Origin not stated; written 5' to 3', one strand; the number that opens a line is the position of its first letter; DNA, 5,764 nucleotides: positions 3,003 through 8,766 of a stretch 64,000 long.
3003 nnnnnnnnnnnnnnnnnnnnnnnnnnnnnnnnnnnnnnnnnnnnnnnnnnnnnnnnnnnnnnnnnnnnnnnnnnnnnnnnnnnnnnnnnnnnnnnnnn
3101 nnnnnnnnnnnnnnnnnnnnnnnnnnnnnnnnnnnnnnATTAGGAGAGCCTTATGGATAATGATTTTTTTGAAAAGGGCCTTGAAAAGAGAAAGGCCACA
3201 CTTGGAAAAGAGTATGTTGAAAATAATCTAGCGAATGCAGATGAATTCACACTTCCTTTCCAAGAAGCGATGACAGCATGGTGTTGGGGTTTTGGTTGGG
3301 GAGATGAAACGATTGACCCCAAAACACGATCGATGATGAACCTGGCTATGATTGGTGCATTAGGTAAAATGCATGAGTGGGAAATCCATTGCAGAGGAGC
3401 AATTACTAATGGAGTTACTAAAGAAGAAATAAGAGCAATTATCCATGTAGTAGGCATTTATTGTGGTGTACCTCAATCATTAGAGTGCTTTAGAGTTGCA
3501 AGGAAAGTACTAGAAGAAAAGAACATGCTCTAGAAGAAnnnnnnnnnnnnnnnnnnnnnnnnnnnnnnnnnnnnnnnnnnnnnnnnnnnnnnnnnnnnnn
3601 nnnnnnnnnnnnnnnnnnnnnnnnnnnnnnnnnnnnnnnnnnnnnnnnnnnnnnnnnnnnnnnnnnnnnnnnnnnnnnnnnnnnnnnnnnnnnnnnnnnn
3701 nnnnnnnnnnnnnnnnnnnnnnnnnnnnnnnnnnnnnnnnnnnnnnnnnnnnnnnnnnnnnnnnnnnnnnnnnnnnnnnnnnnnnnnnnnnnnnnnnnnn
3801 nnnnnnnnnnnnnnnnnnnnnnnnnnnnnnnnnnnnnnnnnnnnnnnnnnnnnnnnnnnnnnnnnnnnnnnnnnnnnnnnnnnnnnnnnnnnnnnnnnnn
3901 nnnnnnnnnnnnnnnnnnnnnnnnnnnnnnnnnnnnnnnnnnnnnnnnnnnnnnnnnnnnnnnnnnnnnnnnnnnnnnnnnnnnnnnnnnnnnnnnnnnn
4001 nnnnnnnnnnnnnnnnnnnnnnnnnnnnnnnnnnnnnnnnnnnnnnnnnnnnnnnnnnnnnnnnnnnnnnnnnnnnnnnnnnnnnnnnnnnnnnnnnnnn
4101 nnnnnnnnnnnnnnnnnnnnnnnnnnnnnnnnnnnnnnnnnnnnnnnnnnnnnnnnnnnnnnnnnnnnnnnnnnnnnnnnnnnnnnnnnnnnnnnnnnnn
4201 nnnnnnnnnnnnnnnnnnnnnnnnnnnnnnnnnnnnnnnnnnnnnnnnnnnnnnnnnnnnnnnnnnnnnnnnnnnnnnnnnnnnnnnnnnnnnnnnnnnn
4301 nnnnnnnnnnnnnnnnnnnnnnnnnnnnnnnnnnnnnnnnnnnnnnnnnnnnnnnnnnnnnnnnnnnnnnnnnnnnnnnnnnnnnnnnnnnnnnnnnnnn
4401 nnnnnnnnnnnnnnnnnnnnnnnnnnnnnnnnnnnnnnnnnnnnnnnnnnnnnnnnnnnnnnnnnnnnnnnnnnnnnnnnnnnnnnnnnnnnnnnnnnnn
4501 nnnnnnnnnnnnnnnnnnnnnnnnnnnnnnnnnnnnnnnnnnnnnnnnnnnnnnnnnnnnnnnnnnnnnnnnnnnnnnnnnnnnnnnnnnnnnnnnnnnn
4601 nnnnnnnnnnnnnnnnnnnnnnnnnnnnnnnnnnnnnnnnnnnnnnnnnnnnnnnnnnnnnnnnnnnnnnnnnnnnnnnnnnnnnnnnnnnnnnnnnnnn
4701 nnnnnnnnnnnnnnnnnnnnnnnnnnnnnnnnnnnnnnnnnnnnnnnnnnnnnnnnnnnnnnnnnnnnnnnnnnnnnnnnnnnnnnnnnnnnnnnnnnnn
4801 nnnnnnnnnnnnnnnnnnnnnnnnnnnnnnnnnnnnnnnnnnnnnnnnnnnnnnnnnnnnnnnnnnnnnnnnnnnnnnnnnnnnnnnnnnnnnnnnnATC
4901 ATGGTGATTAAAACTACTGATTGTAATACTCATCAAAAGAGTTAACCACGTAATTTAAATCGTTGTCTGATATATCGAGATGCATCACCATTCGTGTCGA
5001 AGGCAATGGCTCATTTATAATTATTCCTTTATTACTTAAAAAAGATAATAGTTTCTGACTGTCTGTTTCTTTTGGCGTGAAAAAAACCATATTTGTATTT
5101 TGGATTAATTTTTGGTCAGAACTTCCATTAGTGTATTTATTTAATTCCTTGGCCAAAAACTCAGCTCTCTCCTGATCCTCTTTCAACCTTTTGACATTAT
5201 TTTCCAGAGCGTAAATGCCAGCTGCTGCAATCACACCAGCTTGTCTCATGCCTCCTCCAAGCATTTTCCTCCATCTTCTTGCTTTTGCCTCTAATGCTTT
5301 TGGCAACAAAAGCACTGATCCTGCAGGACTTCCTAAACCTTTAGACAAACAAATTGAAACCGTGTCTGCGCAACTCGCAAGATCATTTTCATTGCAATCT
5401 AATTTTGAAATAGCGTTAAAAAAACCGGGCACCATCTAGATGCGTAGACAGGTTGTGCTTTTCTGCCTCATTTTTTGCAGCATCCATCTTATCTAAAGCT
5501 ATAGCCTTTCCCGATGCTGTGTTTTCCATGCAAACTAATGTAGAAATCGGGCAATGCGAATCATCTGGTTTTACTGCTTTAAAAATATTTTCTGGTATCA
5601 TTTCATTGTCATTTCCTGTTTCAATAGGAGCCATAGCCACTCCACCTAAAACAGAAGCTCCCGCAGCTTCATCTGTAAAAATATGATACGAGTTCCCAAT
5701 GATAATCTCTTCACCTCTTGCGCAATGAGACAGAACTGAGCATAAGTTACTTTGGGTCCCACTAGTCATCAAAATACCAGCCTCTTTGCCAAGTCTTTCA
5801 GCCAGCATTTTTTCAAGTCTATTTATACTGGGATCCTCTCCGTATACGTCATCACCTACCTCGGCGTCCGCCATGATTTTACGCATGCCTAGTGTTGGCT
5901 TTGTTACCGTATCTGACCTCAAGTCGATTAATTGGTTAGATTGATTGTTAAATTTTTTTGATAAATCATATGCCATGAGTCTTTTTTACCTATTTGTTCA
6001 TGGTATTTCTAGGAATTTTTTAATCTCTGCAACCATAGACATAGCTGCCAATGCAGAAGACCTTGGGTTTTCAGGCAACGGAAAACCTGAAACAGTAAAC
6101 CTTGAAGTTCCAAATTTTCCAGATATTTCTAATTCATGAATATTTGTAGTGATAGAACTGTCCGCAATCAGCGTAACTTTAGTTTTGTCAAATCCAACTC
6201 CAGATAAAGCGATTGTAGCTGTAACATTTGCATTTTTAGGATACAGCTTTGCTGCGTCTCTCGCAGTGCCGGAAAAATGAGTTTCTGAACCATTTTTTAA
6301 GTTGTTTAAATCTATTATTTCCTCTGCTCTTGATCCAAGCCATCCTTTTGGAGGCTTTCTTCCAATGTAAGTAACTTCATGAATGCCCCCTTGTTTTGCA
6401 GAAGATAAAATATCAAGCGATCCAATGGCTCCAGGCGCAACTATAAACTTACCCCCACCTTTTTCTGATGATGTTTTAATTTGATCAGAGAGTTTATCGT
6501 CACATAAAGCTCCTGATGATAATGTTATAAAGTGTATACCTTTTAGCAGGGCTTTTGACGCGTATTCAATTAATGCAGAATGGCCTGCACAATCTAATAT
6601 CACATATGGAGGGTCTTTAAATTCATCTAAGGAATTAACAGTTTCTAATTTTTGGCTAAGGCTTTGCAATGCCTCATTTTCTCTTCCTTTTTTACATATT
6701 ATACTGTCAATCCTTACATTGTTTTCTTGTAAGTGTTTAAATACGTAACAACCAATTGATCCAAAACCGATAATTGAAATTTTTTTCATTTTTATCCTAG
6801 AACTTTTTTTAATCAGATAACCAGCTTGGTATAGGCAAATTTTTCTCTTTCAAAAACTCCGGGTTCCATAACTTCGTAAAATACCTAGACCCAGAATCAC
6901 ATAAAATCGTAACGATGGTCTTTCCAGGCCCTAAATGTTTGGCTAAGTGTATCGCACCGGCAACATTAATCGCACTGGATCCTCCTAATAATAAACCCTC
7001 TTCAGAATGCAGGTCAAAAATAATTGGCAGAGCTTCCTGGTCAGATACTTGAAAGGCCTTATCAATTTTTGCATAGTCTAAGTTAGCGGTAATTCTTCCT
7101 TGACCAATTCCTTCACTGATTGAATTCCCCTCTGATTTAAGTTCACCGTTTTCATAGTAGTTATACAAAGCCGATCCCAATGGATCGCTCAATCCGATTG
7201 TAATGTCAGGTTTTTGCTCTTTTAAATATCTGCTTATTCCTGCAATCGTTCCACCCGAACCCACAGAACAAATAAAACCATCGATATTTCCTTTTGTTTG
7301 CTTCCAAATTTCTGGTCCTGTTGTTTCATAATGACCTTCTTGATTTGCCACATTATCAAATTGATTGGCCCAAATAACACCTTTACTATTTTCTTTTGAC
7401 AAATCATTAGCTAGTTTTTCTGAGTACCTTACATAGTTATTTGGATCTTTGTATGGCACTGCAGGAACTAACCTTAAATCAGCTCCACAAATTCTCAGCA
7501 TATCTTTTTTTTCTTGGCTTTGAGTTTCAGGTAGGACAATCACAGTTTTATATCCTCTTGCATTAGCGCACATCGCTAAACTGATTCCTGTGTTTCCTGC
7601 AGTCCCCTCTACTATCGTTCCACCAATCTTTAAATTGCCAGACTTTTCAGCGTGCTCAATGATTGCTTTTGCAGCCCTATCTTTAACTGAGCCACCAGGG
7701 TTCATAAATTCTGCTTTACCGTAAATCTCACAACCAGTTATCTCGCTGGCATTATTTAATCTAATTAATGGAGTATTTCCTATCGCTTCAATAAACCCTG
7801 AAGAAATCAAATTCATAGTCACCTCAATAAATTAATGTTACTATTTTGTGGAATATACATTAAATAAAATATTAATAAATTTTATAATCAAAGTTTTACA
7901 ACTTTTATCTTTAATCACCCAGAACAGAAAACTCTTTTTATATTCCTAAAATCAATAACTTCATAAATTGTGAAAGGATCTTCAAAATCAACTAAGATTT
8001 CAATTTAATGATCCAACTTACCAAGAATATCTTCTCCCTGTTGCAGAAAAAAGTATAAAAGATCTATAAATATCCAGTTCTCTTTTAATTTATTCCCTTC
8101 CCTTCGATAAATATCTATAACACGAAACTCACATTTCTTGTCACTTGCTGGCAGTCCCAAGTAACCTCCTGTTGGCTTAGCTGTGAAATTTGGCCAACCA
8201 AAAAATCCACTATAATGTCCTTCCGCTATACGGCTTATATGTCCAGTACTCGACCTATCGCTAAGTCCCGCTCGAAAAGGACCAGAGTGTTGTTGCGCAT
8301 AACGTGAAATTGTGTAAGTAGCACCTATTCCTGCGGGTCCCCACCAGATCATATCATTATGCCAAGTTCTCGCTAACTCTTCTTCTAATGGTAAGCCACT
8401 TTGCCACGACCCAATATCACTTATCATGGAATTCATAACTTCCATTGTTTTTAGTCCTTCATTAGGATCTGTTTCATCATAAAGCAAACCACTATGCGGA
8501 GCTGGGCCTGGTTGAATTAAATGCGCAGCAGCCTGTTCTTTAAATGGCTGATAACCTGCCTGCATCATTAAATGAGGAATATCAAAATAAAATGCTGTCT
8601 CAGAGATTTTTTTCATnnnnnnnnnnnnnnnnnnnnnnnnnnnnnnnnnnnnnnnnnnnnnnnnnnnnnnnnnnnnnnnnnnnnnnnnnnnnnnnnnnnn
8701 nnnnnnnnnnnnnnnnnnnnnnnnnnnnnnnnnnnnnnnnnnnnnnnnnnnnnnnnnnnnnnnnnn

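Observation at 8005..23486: LacI-linked ABC-transporter island with five SnoaL/NTF2-like genes and an unusual enzyme mix of unknown substrate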

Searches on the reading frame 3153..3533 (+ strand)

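Call 8: search_protein_families(library=pfam, proteins=[window:3153-3533:+])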
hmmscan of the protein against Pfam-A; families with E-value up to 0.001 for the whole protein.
window:3153-3533:+ (126 aa): 1 family
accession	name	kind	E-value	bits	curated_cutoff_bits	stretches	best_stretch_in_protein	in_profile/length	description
PF02627.25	CMD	-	4.6e-19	68.6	23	1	36-117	3-83/84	Carboxymuconolactone decarboxylase family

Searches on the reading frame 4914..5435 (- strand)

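Call 8: search_protein_families(library=pfam, proteins=[window:4914-5435:-])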
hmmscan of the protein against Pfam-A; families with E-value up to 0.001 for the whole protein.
window:4914-5435:- (173 aa): 1 family
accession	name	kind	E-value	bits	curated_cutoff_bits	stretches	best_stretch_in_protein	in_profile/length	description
PF01212.27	Beta_elim_lyase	-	1.5e-28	100.4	27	1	5-118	172-284/288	Beta-eliminating lyase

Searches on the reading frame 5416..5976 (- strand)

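Call 8: search_protein_families(library=pfam, proteins=[window:5416-5976:-])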
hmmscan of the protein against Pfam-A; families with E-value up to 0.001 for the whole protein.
window:5416-5976:- (186 aa): 1 family
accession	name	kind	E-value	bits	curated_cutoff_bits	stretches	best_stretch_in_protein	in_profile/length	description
PF01212.27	Beta_elim_lyase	-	1.1e-51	176.3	27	1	18-186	1-173/288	Beta-eliminating lyase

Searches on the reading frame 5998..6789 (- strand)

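Call 8: search_protein_families(library=pfam, proteins=[window:5998-6789:-])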
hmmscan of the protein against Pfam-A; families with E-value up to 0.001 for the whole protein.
window:5998-6789:- (263 aa): 2 families
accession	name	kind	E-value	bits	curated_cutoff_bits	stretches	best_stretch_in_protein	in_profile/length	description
PF01958.23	Asp_DH_C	-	3.8e-31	107.6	27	1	168-253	4-89/89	Aspartate dehydrogenase, C-terminal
PF03447.22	NAD_binding_3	-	3.6e-13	50.7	24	1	8-117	1-115/116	Homoserine dehydrogenase, NAD binding domain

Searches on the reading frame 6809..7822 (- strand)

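Call 8: search_protein_families(library=pfam, proteins=[window:6809-7822:-])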
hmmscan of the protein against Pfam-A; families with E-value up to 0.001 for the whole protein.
window:6809-7822:- (337 aa): 1 family
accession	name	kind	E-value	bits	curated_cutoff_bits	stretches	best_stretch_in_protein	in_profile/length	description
PF00291.31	PALP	-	5.2e-76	256.2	35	1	13-309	4-295/295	Pyridoxal-phosphate dependent enzyme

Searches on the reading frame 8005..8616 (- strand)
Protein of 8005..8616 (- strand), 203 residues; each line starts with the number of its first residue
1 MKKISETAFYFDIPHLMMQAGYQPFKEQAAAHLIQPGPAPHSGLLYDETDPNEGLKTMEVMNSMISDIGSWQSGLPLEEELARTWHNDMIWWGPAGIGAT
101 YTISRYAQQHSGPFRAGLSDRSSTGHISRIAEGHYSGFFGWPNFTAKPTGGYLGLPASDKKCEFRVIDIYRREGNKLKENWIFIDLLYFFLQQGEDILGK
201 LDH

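Call 3: search_protein_families(library=pfam, proteins=[window:8005-8616:-])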
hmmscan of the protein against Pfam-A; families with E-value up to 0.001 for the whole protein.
window:8005-8616:- (203 aa): 1 family
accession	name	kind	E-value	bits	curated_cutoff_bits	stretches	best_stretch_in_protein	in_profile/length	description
PF07366.18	SnoaL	-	1.8e-08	34.7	28.4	1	144-191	77-124/126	SnoaL-like polyketide cyclase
